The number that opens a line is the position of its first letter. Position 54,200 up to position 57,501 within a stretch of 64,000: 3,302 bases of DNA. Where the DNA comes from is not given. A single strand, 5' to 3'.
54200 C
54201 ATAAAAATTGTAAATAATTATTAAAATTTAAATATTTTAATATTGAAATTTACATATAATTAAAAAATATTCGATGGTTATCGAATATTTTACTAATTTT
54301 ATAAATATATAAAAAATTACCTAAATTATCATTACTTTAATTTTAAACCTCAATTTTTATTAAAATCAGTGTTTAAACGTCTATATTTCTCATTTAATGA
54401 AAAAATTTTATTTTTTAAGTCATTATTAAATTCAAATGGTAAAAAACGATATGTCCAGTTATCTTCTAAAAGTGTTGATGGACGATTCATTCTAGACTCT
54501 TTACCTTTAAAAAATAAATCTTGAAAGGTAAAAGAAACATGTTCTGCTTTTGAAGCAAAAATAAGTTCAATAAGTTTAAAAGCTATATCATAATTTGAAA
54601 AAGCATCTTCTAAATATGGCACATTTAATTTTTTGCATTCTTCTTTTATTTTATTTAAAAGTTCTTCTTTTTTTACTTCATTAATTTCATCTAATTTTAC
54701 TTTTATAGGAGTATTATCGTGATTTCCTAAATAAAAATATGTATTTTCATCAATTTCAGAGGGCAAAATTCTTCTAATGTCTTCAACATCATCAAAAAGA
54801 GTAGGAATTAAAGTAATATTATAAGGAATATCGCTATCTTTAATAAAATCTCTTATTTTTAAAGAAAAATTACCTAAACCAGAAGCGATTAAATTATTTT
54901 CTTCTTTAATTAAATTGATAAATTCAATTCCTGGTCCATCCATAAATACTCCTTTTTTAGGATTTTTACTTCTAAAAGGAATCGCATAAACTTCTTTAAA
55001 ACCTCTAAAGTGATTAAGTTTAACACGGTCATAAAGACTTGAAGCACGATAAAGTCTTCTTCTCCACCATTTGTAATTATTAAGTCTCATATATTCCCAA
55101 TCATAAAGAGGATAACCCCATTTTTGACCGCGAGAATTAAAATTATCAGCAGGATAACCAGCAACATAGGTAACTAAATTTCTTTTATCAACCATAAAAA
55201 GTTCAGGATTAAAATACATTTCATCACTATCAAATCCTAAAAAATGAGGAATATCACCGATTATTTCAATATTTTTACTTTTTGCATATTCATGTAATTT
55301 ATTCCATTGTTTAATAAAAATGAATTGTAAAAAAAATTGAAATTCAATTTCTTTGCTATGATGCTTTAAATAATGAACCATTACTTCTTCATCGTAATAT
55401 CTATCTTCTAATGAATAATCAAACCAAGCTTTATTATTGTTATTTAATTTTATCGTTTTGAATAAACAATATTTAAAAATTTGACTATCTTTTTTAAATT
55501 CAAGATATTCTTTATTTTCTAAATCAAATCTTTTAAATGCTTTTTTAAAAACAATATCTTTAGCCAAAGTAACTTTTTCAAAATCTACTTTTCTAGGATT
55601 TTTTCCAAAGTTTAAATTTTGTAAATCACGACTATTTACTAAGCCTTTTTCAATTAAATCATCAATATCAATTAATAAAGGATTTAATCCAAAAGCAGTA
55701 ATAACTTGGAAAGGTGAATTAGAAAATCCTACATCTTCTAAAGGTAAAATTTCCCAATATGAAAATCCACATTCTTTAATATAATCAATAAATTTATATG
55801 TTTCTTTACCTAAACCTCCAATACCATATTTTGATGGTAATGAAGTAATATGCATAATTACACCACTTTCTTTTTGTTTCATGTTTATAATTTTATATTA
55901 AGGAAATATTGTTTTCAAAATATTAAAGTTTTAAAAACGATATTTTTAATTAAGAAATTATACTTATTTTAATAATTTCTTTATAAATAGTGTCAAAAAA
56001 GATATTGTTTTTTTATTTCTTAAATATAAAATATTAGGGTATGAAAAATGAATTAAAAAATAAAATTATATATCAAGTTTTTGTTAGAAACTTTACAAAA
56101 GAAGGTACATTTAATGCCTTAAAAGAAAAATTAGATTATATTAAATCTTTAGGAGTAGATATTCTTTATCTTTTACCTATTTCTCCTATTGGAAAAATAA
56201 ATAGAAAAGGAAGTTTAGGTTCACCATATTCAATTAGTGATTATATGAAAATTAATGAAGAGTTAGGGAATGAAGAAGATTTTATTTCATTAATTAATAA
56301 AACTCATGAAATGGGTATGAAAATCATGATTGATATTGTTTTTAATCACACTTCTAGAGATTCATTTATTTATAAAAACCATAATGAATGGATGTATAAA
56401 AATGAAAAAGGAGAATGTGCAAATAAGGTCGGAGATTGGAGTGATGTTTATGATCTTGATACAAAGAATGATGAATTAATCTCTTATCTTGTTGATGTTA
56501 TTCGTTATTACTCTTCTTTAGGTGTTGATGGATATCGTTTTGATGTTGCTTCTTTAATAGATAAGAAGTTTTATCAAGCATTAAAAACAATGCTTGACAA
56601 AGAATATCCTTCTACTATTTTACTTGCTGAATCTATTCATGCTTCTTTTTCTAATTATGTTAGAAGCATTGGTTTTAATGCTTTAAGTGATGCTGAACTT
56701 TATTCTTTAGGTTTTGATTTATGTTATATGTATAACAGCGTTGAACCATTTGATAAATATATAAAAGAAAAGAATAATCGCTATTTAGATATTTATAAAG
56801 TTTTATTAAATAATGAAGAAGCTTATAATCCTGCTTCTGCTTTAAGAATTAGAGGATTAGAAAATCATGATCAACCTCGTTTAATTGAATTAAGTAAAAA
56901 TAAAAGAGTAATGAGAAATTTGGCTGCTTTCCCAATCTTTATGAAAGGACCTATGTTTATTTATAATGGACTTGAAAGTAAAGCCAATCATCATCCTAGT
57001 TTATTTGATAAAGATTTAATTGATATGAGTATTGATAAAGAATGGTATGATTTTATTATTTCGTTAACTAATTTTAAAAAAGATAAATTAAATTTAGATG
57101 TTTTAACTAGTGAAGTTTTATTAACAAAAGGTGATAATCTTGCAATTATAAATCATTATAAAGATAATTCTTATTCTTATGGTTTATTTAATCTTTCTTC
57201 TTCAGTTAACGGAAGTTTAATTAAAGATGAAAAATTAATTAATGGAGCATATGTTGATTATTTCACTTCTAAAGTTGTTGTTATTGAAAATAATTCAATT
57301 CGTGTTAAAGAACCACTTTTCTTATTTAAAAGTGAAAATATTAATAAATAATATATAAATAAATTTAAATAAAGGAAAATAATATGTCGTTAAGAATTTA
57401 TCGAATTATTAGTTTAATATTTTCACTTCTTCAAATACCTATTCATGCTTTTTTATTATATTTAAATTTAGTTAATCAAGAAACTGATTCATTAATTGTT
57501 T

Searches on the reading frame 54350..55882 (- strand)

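Call 49: search_protein_families(library=pfam, proteins=[window:54350-55882:-], max_evalue=0.00001)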
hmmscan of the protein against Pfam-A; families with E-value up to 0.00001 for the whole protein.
window:54350-55882:- (510 aa): 1 family
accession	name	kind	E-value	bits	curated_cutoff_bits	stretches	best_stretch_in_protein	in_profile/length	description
PF02446.23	Glyco_hydro_77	-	4.6e-111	372.4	25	1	10-481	1-460/465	4-alpha-glucanotransferase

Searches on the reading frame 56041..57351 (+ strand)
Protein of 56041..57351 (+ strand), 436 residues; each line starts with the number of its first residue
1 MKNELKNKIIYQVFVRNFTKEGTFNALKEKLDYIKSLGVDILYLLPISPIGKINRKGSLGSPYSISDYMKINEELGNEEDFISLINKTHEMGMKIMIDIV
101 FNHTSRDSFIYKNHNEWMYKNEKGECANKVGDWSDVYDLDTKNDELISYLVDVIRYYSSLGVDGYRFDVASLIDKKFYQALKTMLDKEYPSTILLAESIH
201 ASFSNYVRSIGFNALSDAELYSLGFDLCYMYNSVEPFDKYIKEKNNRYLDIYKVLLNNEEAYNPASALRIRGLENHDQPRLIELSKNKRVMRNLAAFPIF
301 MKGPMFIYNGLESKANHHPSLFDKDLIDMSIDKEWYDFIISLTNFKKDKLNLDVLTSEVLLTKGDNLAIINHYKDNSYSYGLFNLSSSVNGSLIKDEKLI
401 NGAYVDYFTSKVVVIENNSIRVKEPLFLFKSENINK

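Call 49: search_protein_families(library=pfam, proteins=[window:56041-57351:+], max_evalue=0.00001)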
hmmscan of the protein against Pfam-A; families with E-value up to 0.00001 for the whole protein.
window:56041-57351:+ (436 aa): 2 families
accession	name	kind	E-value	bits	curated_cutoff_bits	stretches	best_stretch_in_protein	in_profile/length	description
PF00128.31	Alpha-amylase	-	7.2e-39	134.7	22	2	20-117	14-105/446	Alpha amylase, catalytic domain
PF14701.12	hDGE_amylase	-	2.9e-10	40.3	27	1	22-122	19-121/439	Glycogen debranching enzyme, glucanotransferase domain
